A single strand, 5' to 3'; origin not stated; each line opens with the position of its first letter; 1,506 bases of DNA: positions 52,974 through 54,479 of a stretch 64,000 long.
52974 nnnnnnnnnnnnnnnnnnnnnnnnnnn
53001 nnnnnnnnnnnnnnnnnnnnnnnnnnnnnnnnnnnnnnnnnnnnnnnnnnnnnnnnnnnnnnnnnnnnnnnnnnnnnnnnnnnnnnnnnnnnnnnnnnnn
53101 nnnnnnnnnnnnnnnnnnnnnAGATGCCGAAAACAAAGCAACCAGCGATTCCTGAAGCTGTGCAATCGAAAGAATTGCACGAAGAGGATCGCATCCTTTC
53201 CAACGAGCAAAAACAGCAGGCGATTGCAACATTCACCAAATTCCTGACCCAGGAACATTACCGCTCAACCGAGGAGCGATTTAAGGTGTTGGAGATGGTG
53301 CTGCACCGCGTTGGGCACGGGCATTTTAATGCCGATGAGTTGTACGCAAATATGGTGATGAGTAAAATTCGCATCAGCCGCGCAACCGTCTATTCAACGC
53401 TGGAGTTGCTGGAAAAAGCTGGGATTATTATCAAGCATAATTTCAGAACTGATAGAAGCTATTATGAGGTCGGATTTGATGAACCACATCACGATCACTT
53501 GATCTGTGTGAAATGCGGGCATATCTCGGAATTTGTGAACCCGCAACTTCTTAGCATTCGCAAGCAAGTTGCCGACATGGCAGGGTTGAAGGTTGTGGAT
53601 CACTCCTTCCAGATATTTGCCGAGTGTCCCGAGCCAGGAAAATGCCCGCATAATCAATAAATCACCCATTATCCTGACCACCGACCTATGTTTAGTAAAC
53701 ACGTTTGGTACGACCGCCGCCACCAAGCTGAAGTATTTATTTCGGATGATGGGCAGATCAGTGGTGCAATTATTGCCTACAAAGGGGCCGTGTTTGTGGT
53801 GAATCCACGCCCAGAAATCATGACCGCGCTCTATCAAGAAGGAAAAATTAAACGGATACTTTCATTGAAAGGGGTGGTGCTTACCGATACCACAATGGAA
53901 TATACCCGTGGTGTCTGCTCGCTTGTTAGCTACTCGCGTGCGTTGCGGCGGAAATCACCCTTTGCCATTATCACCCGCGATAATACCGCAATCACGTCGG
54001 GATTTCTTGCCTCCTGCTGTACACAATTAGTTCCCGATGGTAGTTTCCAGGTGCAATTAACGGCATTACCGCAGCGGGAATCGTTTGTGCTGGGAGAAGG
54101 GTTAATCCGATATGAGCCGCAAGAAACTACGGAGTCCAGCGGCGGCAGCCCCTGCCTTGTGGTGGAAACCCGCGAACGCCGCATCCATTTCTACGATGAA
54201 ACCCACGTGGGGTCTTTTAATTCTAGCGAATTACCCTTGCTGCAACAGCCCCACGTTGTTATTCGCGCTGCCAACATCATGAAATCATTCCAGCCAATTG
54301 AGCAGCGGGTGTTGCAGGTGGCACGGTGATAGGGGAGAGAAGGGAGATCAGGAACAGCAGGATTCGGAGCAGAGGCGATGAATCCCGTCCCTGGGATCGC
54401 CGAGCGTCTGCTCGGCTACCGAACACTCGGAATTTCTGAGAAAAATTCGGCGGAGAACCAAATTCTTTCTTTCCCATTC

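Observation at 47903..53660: Atypical System-I cytochrome c maturation cluster: ccmB-ccmC*-ccmD-ccmE(Cys)-ccmE2-ccmF-fur, with no ccmA, ccmG or ccmH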

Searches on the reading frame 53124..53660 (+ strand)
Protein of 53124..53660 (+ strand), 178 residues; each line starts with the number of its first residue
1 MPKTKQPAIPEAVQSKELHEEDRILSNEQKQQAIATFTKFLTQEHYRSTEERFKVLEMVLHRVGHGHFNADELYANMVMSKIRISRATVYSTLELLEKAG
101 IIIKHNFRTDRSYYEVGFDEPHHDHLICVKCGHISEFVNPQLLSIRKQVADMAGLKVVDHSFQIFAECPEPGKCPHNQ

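Call 3: search_protein_families(library=pfam, proteins=[window:53124-53660:+], max_evalue=0.01)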
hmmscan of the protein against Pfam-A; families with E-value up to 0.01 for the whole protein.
window:53124-53660:+ (178 aa): 4 families
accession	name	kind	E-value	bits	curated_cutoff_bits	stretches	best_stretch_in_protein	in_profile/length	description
PF01475.25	FUR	-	5.2e-30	104.5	23.1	1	45-164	3-120/121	Ferric uptake regulator family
PF01978.25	TrmB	-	0.0027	18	25.6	1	72-106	22-56/68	Sugar-specific transcriptional regulator TrmB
PF03551.20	PadR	-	0.0067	16.8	27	0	81-116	26-65/75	Transcriptional regulator PadR-like family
PF21524.3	SAMD1_WH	-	0.009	16.6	24.5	0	75-113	23-61/63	SAM domain-containing protein 1, WH domain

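Call 4: search_protein_families(library=ncbifam, proteins=[window:53124-53660:+], max_evalue=0.01)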
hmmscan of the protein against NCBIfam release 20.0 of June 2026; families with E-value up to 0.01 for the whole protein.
window:53124-53660:+ (178 aa): 10 families
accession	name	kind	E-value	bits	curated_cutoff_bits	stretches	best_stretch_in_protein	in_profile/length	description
NF006999.0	PRK09462.1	equivalog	4.4e-25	88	146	1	45-177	12-141/148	ferric iron uptake transcriptional regulator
NF051892.1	TransRegFurBacil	equivalog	2.1e-20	73.3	220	1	33-168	4-140/149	ferric iron uptake transcriptional regulator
NF051891.1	TransRegFurHelico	equivalog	3.8e-20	72.3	200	1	38-170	15-144/148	ferric iron uptake transcriptional regulator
NF052545.1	TransRegPerRClab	equivalog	3e-14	53.2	180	1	37-170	4-133/138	transcriptional regulator PerR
NF045678.1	TransRegIrrA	equivalog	5.2e-12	45.8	150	1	32-135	4-104/138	iron response transcriptional regulator IrrA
NF045677.1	FeRespRegIrr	equivalog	1.1e-11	44.9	170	1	39-123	2-85/127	Fur family transcriptional regulator Irr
NF047406.1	TransRegPerRTherm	equivalog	4.6e-09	36.6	200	1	47-147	5-103/130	manganese-dependent transcriptional regulator PerR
NF008646.0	PRK11639.1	equivalog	1.3e-06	28.2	167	1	29-168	5-143/171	zinc uptake transcriptional repressor Zur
NF047462.1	FUR_perox_PerRA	exception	2.4e-06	28.1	200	1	39-135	10-102/142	peroxide-responsive transcriptional repressor PerRA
NF047461.1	FUR_perox_PerRB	exception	0.00017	21.5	250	1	48-152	28-128/143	peroxide-responsive transcriptional repressor PerRB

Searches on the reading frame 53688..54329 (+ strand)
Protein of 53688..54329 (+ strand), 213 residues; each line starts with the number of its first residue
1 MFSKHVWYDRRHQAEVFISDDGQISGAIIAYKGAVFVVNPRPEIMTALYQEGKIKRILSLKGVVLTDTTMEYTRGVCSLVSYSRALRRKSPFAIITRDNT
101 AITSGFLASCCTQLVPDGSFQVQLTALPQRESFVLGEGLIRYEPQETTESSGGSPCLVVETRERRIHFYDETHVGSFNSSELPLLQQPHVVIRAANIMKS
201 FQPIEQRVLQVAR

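Call 3: search_protein_families(library=pfam, proteins=[window:53688-54329:+], max_evalue=0.01)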
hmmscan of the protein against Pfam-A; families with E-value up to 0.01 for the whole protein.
window:53688-54329:+ (213 aa): 0 families

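Call 4: search_protein_families(library=ncbifam, proteins=[window:53688-54329:+], max_evalue=0.01)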
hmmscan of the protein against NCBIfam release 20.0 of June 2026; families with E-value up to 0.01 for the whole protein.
window:53688-54329:+ (213 aa): 0 families

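Call 57: search_solved_structures(query=window:53688-54329:+, max_evalue=10)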
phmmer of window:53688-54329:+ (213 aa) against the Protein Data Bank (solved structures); distinct sequences matched with E-value up to 10: 4.
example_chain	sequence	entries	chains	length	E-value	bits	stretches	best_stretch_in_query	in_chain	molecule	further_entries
7dwn_A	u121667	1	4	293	0.16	14.8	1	18-92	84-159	Predicted DNA-binding transcriptional regulator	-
7dwo_A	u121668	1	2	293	0.16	14.8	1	18-92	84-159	Predicted DNA-binding transcriptional regulator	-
3grp_A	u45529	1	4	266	1.6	11.5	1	50-131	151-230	3-oxoacyl-(Acyl carrierprotein) reductase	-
2hq1_A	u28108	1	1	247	2.2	11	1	49-130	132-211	Glucose/ribitol dehydrogenase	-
